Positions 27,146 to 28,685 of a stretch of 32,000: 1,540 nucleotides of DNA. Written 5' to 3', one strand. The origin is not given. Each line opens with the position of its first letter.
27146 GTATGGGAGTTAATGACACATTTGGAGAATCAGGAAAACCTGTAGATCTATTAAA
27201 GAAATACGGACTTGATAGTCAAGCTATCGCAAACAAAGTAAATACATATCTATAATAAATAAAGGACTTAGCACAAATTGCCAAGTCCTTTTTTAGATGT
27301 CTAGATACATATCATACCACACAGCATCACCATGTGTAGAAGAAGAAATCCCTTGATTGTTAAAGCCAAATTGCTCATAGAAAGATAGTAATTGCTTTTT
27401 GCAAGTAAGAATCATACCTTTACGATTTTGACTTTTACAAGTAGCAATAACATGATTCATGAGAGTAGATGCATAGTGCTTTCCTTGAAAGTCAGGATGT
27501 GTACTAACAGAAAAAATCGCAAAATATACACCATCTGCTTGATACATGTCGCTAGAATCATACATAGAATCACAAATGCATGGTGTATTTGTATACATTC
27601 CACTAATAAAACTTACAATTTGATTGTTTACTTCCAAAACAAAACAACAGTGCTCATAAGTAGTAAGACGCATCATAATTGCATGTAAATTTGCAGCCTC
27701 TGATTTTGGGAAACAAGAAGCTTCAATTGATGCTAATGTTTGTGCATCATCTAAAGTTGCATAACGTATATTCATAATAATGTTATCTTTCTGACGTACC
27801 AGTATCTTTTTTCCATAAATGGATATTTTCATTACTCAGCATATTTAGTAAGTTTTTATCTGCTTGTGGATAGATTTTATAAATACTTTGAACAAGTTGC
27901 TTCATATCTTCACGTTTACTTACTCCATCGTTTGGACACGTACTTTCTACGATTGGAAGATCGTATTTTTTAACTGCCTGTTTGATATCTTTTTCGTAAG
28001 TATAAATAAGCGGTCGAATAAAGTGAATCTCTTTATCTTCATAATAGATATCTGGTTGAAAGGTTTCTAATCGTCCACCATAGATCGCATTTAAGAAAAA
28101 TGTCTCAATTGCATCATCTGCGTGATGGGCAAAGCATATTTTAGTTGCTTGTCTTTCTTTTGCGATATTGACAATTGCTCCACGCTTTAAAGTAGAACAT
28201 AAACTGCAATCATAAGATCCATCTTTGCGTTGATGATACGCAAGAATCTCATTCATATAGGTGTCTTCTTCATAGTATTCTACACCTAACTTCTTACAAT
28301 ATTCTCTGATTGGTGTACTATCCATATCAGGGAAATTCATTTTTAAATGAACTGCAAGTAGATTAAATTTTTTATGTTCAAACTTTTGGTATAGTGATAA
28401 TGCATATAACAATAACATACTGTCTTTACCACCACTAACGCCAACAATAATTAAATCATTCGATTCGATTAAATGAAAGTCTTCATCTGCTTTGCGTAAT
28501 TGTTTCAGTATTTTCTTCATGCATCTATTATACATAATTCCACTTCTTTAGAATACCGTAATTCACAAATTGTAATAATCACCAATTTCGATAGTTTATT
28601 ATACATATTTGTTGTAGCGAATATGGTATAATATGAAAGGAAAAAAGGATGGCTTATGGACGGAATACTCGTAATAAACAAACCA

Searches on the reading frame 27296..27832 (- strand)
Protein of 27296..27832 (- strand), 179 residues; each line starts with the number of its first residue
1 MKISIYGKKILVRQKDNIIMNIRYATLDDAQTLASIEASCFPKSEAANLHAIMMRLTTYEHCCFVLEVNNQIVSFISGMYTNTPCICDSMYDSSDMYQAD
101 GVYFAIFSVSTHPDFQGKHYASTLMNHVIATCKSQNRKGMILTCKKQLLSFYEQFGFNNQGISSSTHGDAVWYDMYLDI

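Call 31: search_protein_families(library=pfam, proteins=[window:27296-27832:-], max_evalue=0.00001)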
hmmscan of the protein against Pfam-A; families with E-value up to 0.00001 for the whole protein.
window:27296-27832:- (179 aa): 4 families
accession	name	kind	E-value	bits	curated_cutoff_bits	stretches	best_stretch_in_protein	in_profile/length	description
PF00583.31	Acetyltransf_1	-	5.2e-11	43.3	20.7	1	36-157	7-116/116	Acetyltransferase (GNAT) family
PF13508.13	Acetyltransf_7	-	1.7e-10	41.5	27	1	61-158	3-83/84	Acetyltransferase (GNAT) domain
PF13527.13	Acetyltransf_9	-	1.2e-09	38.6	25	1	105-158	74-125/127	Acetyltransferase (GNAT) domain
PF13673.13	Acetyltransf_10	-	8.5e-08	32.7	23.6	1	50-162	20-112/128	Acetyltransferase (GNAT) domain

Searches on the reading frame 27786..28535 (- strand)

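Call 31: search_protein_families(library=pfam, proteins=[window:27786-28535:-], max_evalue=0.00001)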
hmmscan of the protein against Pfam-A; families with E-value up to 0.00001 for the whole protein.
window:27786-28535:- (250 aa): 1 family
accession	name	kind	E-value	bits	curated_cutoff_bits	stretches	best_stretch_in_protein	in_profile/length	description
PF01171.26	ATP_bind_3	-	5e-19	69.2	27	1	29-197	2-165/182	PP-loop family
